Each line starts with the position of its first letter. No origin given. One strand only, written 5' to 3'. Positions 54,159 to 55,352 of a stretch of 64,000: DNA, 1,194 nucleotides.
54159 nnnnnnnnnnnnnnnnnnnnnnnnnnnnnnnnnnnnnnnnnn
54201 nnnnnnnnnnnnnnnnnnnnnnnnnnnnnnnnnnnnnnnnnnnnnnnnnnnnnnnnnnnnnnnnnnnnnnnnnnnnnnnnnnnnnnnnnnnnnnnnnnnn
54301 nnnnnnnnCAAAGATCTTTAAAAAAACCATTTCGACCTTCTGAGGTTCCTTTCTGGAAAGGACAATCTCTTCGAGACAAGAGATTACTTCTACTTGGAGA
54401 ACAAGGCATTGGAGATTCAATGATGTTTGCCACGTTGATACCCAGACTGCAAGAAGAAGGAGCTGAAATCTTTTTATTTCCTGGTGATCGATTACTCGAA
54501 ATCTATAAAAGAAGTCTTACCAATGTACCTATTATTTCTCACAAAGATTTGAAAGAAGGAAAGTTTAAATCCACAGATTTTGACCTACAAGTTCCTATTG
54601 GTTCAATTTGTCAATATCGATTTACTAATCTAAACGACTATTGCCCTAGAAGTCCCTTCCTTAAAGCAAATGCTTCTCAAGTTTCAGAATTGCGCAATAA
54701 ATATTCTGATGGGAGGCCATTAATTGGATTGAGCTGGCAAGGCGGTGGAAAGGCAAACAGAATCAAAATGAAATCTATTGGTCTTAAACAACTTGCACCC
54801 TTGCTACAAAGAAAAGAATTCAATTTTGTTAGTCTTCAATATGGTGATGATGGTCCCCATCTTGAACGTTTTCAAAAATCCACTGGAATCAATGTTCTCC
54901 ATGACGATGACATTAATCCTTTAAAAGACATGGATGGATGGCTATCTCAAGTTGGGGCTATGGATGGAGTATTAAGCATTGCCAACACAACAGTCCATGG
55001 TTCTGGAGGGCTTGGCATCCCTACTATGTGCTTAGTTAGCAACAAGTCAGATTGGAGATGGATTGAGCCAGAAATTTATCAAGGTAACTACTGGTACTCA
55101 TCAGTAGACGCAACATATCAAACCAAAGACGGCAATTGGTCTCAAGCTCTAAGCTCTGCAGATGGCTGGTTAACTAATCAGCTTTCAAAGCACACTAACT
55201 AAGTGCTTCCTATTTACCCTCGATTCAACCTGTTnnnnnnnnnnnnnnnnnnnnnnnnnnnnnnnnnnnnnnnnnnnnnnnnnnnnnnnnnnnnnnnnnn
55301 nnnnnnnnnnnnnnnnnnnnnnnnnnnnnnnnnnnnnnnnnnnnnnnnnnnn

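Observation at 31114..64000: Candidate integrated system that makes, decorates and exports an RTX-like surface protein (T1SS + legionaminic-acid-type pathway + GTs + sulfotransferases)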

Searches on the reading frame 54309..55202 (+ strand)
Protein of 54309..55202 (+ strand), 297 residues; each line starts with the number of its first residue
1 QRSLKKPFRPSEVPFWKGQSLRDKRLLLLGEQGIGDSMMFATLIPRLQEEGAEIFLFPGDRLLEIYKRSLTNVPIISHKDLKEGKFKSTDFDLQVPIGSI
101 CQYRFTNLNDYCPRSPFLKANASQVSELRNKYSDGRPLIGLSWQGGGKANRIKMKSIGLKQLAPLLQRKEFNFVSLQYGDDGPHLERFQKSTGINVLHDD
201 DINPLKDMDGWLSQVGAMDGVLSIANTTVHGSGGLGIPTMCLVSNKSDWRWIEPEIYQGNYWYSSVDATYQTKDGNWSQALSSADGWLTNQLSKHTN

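Call 62: search_protein_families(library=pfam, proteins=[window:54309-55202:+], max_evalue=5)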
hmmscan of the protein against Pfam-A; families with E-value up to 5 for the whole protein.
window:54309-55202:+ (297 aa): 0 families

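Call 65: search_solved_structures(query=A6, max_evalue=10, show_alignments=2)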
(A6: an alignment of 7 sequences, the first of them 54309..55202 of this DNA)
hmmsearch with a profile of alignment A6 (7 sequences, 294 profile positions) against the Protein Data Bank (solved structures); distinct sequences matched with E-value up to 10: 1.
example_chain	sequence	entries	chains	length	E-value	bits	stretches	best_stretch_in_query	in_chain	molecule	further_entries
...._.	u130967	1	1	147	2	10.7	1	204-248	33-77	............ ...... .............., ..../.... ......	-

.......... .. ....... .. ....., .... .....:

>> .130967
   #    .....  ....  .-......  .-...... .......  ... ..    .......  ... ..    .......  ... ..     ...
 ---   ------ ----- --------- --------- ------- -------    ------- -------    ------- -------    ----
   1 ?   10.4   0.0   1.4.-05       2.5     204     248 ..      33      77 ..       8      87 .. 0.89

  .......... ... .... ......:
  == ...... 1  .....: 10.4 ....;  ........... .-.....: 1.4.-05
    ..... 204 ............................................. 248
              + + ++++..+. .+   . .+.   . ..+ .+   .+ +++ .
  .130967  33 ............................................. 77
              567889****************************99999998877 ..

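Call 84: search_protein_representatives(protein=window:54309-55202:+)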
Query: 297 residues. Proteins with E-value up to 0.001 (for the whole library): 28111; up to 1e-10: 16046; up to 1e-30: 1683. The best 150 are listed.
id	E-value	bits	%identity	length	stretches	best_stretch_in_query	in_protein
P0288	2.2e-157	539.8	31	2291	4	10-283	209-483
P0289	3.2e-130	450.6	71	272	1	26-291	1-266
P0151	7.9e-128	442.7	63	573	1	1-291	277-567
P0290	7.2e-119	413.3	33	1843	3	7-244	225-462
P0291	1.5e-108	379.4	32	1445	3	12-285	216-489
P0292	9.6e-107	373.5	31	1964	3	13-282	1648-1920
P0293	5.0e-103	361.3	26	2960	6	12-284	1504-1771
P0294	1.0e-102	360.2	32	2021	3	13-283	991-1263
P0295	2.6e-101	355.6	56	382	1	1-292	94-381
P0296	1.0e-100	353.7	30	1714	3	14-279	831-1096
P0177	1.1e-96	340.5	55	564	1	1-288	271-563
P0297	1.1e-94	333.9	29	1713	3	14-282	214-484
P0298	7.1e-94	331.2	28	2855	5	13-283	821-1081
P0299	2.0e-92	326.4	29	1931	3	14-291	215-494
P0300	5.6e-92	325.0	31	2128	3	11-288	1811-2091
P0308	3.1e-85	302.8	34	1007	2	12-283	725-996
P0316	8.2e-80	285.0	31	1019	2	13-284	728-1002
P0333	3.1e-74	266.7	30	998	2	11-281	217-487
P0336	6.7e-74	265.6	32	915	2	13-283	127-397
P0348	3.4e-72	260.0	30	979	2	11-283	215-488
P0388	5.4e-66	239.6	32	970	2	12-282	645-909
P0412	3.2e-63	230.5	30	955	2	14-289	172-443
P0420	3.9e-62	227.0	31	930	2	12-282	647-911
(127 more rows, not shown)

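Call 85: search_protein_families(library=pfam, proteins=[P0308, P0316, P0336, P0333, P0348, P0412, P0388, P0420, P0291], max_evalue=0.001)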
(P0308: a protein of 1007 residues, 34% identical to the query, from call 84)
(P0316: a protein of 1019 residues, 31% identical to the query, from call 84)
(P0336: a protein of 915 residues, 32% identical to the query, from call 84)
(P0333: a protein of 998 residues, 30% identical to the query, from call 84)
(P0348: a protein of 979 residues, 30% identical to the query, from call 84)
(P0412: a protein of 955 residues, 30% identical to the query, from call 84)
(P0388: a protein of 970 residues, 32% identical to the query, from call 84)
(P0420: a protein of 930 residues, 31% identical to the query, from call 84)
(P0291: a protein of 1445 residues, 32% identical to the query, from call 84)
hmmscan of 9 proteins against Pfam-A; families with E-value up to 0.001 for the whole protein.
P0308 (1007 aa): 13 families
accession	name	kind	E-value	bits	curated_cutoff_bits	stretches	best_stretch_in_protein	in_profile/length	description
PF13431.12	TPR_17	-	7.8e-23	79.2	24.4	0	42-70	3-31/34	Tetratricopeptide repeat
PF00515.34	TPR_1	-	1.6e-20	72.5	27.8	1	547-578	1-32/34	Tetratricopeptide repeat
PF14559.12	TPR_19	-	2.3e-20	73.1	25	2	525-582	3-59/68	Tetratricopeptide repeat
PF13428.12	TPR_14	-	8.5e-19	66.6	23.5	0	548-584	2-38/44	Tetratricopeptide repeat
PF13432.12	TPR_16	-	6.1e-18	65.4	32.7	3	627-684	7-64/65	Tetratricopeptide repeat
PF13424.12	TPR_12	-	1e-17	64.5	30.1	2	618-681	4-75/77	Tetratricopeptide repeat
PF07719.23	TPR_2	-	2.3e-16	58.9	27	1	547-579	1-33/34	Tetratricopeptide repeat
PF13414.12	TPR_11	-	3.6e-12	46.2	26.8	0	664-698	7-41/42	TPR repeat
PF23914.1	TPR_CcmH_CycH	-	6.2e-12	46.1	42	0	41-99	39-97/158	Cytochrome c-type biogenesis protein H TPR domain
PF13181.12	TPR_8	-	2e-10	40.4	25.7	0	547-578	1-32/34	Tetratricopeptide repeat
PF13176.12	TPR_7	-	1.2e-08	34.8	27.9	1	549-579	1-33/36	Tetratricopeptide repeat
PF01075.23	Glyco_transf_9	-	1.2e-05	25.3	22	0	889-957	140-208/247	Glycosyltransferase family 9 (heptosyltransferase)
PF24575.1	TPR_Slam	-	0.00072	20.4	35.2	0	126-169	53-96/104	Surface lipoprotein assembly modifier, N-terminal TPR repeats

P0316 (1019 aa): 21 families
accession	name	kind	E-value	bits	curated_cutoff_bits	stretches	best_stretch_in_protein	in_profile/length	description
PF00515.34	TPR_1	-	3.2e-24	84.1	27.8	1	116-147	3-34/34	Tetratricopeptide repeat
PF13431.12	TPR_17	-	3.7e-24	83.4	24.4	1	35-66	1-32/34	Tetratricopeptide repeat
PF07719.23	TPR_2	-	2e-21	74.7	27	1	116-147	3-34/34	Tetratricopeptide repeat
PF13414.12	TPR_11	-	5.4e-21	74.5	26.8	2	586-623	1-38/42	TPR repeat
PF13428.12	TPR_14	-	1e-20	72.6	23.5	1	116-156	3-43/44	Tetratricopeptide repeat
PF13181.12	TPR_8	-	1.8e-18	65.5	25.7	0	116-140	3-27/34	Tetratricopeptide repeat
PF14559.12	TPR_19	-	3.6e-17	62.9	25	2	593-645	5-57/68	Tetratricopeptide repeat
PF13432.12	TPR_16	-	8.9e-16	58.5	32.7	2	93-148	9-65/65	Tetratricopeptide repeat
PF13424.12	TPR_12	-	2.1e-14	53.9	30.1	1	594-642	25-74/77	Tetratricopeptide repeat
PF13176.12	TPR_7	-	1.7e-11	43.7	27.9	0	617-643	3-28/36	Tetratricopeptide repeat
PF12895.13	ANAPC3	-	1.9e-10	41.3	27.2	0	629-705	5-75/82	Anaphase-promoting complex, cyclosome, subunit 3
PF23914.1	TPR_CcmH_CycH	-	3.2e-08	34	42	0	118-175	54-110/158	Cytochrome c-type biogenesis protein H TPR domain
PF13371.12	TPR_9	-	9e-07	29.3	35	0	560-611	10-61/73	Tetratricopeptide repeat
PF07721.20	TPR_4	-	1.1e-05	26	27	0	118-138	5-25/26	Tetratricopeptide repeat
PF25064.1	ARM_TT21_5th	-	1.3e-05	26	27.8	0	90-160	10-82/117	TT21 fifth ARM repeats domain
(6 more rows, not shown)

P0336 (915 aa): 15 families
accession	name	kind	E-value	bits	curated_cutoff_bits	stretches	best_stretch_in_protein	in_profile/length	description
PF07719.23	TPR_2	-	1.3e-25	87.8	27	3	450-481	1-32/34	Tetratricopeptide repeat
PF00515.34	TPR_1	-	5e-23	80.4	27.8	1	484-515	1-32/34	Tetratricopeptide repeat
PF13424.12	TPR_12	-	1.3e-21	77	30.1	3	484-543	3-71/77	Tetratricopeptide repeat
PF13181.12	TPR_8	-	1.3e-20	72.1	25.7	1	19-49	3-33/34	Tetratricopeptide repeat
PF13432.12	TPR_16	-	2e-20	73.3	32.7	4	463-512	10-59/65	Tetratricopeptide repeat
PF13374.12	TPR_10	-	5.1e-18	64.9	27.5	1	484-513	2-31/42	Tetratricopeptide repeat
PF13176.12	TPR_7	-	7.3e-16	57.3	27.9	0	486-515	1-30/36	Tetratricopeptide repeat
PF13428.12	TPR_14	-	3.1e-14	52.5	23.5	0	452-490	3-41/44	Tetratricopeptide repeat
PF14559.12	TPR_19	-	7e-14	52.3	25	1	528-592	2-66/68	Tetratricopeptide repeat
PF13431.12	TPR_17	-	1e-13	50.8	24.4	1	5-37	1-33/34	Tetratricopeptide repeat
PF07721.20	TPR_4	-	2.9e-08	34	27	0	450-475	1-26/26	Tetratricopeptide repeat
PF13174.12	TPR_6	-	7.2e-08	33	26.3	0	554-583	3-32/33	Tetratricopeptide repeat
PF23914.1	TPR_CcmH_CycH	-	1.5e-06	28.6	42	0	523-603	56-139/158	Cytochrome c-type biogenesis protein H TPR domain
PF13414.12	TPR_11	-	9e-06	25.7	26.8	0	4-31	15-42/42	TPR repeat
PF13371.12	TPR_9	-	9.2e-05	22.8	35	0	9-50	21-62/73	Tetratricopeptide repeat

P0333 (998 aa): 18 families
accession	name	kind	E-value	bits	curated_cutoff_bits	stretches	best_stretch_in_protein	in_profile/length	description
PF07719.23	TPR_2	-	2.8e-29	99.2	27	0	611-643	2-34/34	Tetratricopeptide repeat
PF00515.34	TPR_1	-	1.2e-24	85.5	27.8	0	577-609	2-34/34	Tetratricopeptide repeat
PF13432.12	TPR_16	-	2e-24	86.1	32.7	3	80-141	2-63/65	Tetratricopeptide repeat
PF13428.12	TPR_14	-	9.9e-20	69.5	23.5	0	580-618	5-43/44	Tetratricopeptide repeat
PF13181.12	TPR_8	-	2.3e-19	68.3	25.7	0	577-608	2-33/34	Tetratricopeptide repeat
PF13414.12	TPR_11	-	1.1e-18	67.1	26.8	1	585-624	3-42/42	TPR repeat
PF13431.12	TPR_17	-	2.7e-18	65.1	24.4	0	63-95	1-33/34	Tetratricopeptide repeat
PF14559.12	TPR_19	-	5.6e-15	55.9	25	0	623-678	4-59/68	Tetratricopeptide repeat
PF13424.12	TPR_12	-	1.5e-14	54.4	30.1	2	43-104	5-74/77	Tetratricopeptide repeat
PF13374.12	TPR_10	-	4.8e-11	42.7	27.5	0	612-636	4-28/42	Tetratricopeptide repeat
PF23914.1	TPR_CcmH_CycH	-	4.8e-10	39.9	42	0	565-676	39-153/158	Cytochrome c-type biogenesis protein H TPR domain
PF25063.1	ARM_TT21_C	-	4.8e-08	33.6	35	1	510-605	57-158/209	Tetratricopeptide repeat protein 21 C-terminal ARM domain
PF13174.12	TPR_6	-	1.2e-07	32.4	26.3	0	645-676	1-32/33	Tetratricopeptide repeat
PF13371.12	TPR_9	-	3e-07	30.8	35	0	101-144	21-64/73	Tetratricopeptide repeat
PF13176.12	TPR_7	-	3.4e-06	27.1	27.9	0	77-104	1-30/36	Tetratricopeptide repeat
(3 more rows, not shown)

P0348 (979 aa): 22 families
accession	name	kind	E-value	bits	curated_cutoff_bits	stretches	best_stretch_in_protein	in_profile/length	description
PF07719.23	TPR_2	-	1.2e-31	106.6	27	3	558-583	8-33/34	Tetratricopeptide repeat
PF00515.34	TPR_1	-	3.2e-27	93.6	27.8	1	74-106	1-33/34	Tetratricopeptide repeat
PF13414.12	TPR_11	-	7.8e-27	93.1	26.8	1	560-595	3-38/42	TPR repeat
PF13432.12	TPR_16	-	8e-24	84.2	32.7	4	557-611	3-57/65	Tetratricopeptide repeat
PF13181.12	TPR_8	-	5.8e-23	79.5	25.7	1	553-583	3-33/34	Tetratricopeptide repeat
PF14559.12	TPR_19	-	6.8e-22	78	25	4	18-69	3-54/68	Tetratricopeptide repeat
PF13431.12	TPR_17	-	7.6e-22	76.1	24.4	0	573-604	1-32/34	Tetratricopeptide repeat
PF13424.12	TPR_12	-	3.4e-18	66.1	30.1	2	553-615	5-75/77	Tetratricopeptide repeat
PF13428.12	TPR_14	-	6.4e-17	60.8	23.5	0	74-116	1-43/44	Tetratricopeptide repeat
PF13176.12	TPR_7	-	6e-16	57.6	27.9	0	558-583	6-33/36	Tetratricopeptide repeat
PF23914.1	TPR_CcmH_CycH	-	5e-14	52.9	42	1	575-676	40-144/158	Cytochrome c-type biogenesis protein H TPR domain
PF12895.13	ANAPC3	-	1.3e-09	38.6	27.2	0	21-92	4-74/82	Anaphase-promoting complex, cyclosome, subunit 3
PF13174.12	TPR_6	-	2.8e-09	37.4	26.3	0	558-583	7-32/33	Tetratricopeptide repeat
PF13371.12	TPR_9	-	3.1e-09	37.2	35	0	560-619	4-63/73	Tetratricopeptide repeat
PF12569.14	NatA_aux_su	-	5.7e-09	35.9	33.3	0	43-102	195-254/515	N-terminal acetyltransferase A, auxiliary subunit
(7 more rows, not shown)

P0412 (955 aa): 21 families
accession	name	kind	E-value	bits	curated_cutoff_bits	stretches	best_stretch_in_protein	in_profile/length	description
PF13414.12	TPR_11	-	1.8e-43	146.4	26.8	6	562-594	6-38/42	TPR repeat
PF00515.34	TPR_1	-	1.2e-37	126.6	27.8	4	584-617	1-34/34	Tetratricopeptide repeat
PF13431.12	TPR_17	-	8.6e-33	110.3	24.4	1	572-604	1-33/34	Tetratricopeptide repeat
PF07719.23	TPR_2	-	2.3e-31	105.7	27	3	86-119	1-34/34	Tetratricopeptide repeat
PF13432.12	TPR_16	-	1.2e-30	106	32.7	5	23-85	2-64/65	Tetratricopeptide repeat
PF13428.12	TPR_14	-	1.1e-25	87.9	23.5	1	551-591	2-42/44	Tetratricopeptide repeat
PF14559.12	TPR_19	-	1.6e-24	86.4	25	3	28-93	1-66/68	Tetratricopeptide repeat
PF13181.12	TPR_8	-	1.4e-22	78.3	25.7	1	86-119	1-34/34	Tetratricopeptide repeat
PF13371.12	TPR_9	-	4.3e-21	75.1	35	2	29-86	6-63/73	Tetratricopeptide repeat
PF13424.12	TPR_12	-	8.4e-19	68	30.1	3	517-580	4-75/77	Tetratricopeptide repeat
PF13174.12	TPR_6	-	7.1e-10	39.3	26.3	0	90-118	4-32/33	Tetratricopeptide repeat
PF23914.1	TPR_CcmH_CycH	-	1.6e-07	31.7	42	0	576-620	42-86/158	Cytochrome c-type biogenesis protein H TPR domain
PF01239.28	PPTA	-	5e-06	26.4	29.5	1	567-597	2-32/32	Protein prenyltransferase alpha subunit repeat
PF12895.13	ANAPC3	-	6.4e-06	26.8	27.2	0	496-575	3-81/82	Anaphase-promoting complex, cyclosome, subunit 3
PF24575.1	TPR_Slam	-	2.3e-05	25.2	35.2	0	20-63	49-92/104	Surface lipoprotein assembly modifier, N-terminal TPR repeats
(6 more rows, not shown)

P0388 (970 aa): 16 families
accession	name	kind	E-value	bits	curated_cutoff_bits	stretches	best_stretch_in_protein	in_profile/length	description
PF00515.34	TPR_1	-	1.5e-36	123.1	27.8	5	562-594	2-34/34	Tetratricopeptide repeat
PF07719.23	TPR_2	-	2.1e-34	115.2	27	3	562-593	2-33/34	Tetratricopeptide repeat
PF13181.12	TPR_8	-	6.6e-31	104.3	25.7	2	562-593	2-33/34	Tetratricopeptide repeat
PF13414.12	TPR_11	-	1.3e-28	98.9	26.8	3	534-575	1-42/42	TPR repeat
PF13431.12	TPR_17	-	1e-25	88.2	24.4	1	549-581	1-33/34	Tetratricopeptide repeat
PF13428.12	TPR_14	-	1.2e-18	66.2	23.5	1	564-601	4-41/44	Tetratricopeptide repeat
PF13432.12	TPR_16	-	6.2e-18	65.3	32.7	3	532-593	2-63/65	Tetratricopeptide repeat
PF13424.12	TPR_12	-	1.2e-14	54.7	30.1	1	532-591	8-75/77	Tetratricopeptide repeat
PF13371.12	TPR_9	-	2.2e-14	53.7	35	2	535-595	3-63/73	Tetratricopeptide repeat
PF14559.12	TPR_19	-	6.6e-14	52.4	25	2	538-596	2-60/68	Tetratricopeptide repeat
PF23914.1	TPR_CcmH_CycH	-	1e-11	45.4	42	0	37-87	101-151/158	Cytochrome c-type biogenesis protein H TPR domain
PF01239.28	PPTA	-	2.1e-08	33.8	29.5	0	141-165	2-26/32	Protein prenyltransferase alpha subunit repeat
PF12895.13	ANAPC3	-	5.7e-06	27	27.2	0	527-586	23-81/82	Anaphase-promoting complex, cyclosome, subunit 3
PF13176.12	TPR_7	-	5.9e-06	26.4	27.9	0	563-591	1-29/36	Tetratricopeptide repeat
PF25575.1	TPR_BSK1_C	-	0.00068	20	42.2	0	57-130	42-117/118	Serine/threonine-protein kinase BSK1-like, TPR repeats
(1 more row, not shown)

P0420 (930 aa): 18 families
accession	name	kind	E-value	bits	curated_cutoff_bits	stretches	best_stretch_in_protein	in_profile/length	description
PF00515.34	TPR_1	-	1.4e-33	113.8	27.8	3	126-157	1-32/34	Tetratricopeptide repeat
PF07719.23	TPR_2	-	7.5e-32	107.2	27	0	94-124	3-33/34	Tetratricopeptide repeat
PF13414.12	TPR_11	-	6.1e-29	99.9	26.8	1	555-587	10-42/42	TPR repeat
PF13432.12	TPR_16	-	5.7e-23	81.5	32.7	4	476-532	2-58/65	Tetratricopeptide repeat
PF14559.12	TPR_19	-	3.6e-21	75.7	25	3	35-85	2-52/68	Tetratricopeptide repeat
PF13431.12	TPR_17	-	9e-21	72.8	24.4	1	563-591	3-31/34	Tetratricopeptide repeat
PF13181.12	TPR_8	-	3.1e-19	67.9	25.7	0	573-605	1-33/34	Tetratricopeptide repeat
PF13371.12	TPR_9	-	1.4e-17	63.8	35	2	548-615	4-71/73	Tetratricopeptide repeat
PF13424.12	TPR_12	-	1.2e-16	61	30.1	2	92-157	3-76/77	Tetratricopeptide repeat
PF13428.12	TPR_14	-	1e-13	50.9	23.5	0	475-512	5-42/44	Tetratricopeptide repeat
PF01075.23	Glyco_transf_9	-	1.1e-10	41.7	22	1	316-422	101-205/247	Glycosyltransferase family 9 (heptosyltransferase)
PF01239.28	PPTA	-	1.2e-08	34.6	29.5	0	557-584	3-30/32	Protein prenyltransferase alpha subunit repeat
PF23914.1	TPR_CcmH_CycH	-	1.4e-07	31.9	42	0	492-550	37-95/158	Cytochrome c-type biogenesis protein H TPR domain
PF24575.1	TPR_Slam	-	5.1e-07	30.5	35.2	0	22-57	45-80/104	Surface lipoprotein assembly modifier, N-terminal TPR repeats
PF12895.13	ANAPC3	-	3e-05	24.7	27.2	0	518-598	2-81/82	Anaphase-promoting complex, cyclosome, subunit 3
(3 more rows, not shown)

P0291 (1445 aa): 28 families (the best 25 are shown)
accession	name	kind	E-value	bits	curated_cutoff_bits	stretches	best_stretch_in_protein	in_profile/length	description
PF07719.23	TPR_2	-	4.7e-53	173.4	27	5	538-570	1-33/34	Tetratricopeptide repeat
PF00515.34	TPR_1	-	4.7e-50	165.9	27.8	4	108-141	1-34/34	Tetratricopeptide repeat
PF13181.12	TPR_8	-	1.9e-46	152.7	25.7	1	572-605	1-34/34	Tetratricopeptide repeat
PF13414.12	TPR_11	-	2.7e-46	155.4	26.8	4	547-586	3-42/42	TPR repeat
PF13432.12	TPR_16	-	4e-41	139.5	32.7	6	993-1054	2-63/65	Tetratricopeptide repeat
PF13431.12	TPR_17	-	1.9e-40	134.2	24.4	0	560-591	1-32/34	Tetratricopeptide repeat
PF13428.12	TPR_14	-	3.4e-38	126.6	23.5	1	991-1029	4-42/44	Tetratricopeptide repeat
PF14559.12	TPR_19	-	6.8e-38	129.3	25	6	998-1056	1-59/68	Tetratricopeptide repeat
PF13424.12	TPR_12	-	3.6e-32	110.8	30.1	4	77-136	6-73/77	Tetratricopeptide repeat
PF13176.12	TPR_7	-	1.3e-19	69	27.9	0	76-106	1-33/36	Tetratricopeptide repeat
PF23914.1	TPR_CcmH_CycH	-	2.1e-17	63.9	42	2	954-1052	50-151/158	Cytochrome c-type biogenesis protein H TPR domain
PF13371.12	TPR_9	-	4.7e-17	62.2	35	1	997-1059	4-66/73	Tetratricopeptide repeat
PF13374.12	TPR_10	-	8.1e-16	57.9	27.5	1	108-136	2-30/42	Tetratricopeptide repeat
PF24575.1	TPR_Slam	-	4.6e-15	56.3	35.2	0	47-96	54-103/104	Surface lipoprotein assembly modifier, N-terminal TPR repeats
PF07721.20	TPR_4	-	9.6e-11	41.7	27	0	990-1013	3-26/26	Tetratricopeptide repeat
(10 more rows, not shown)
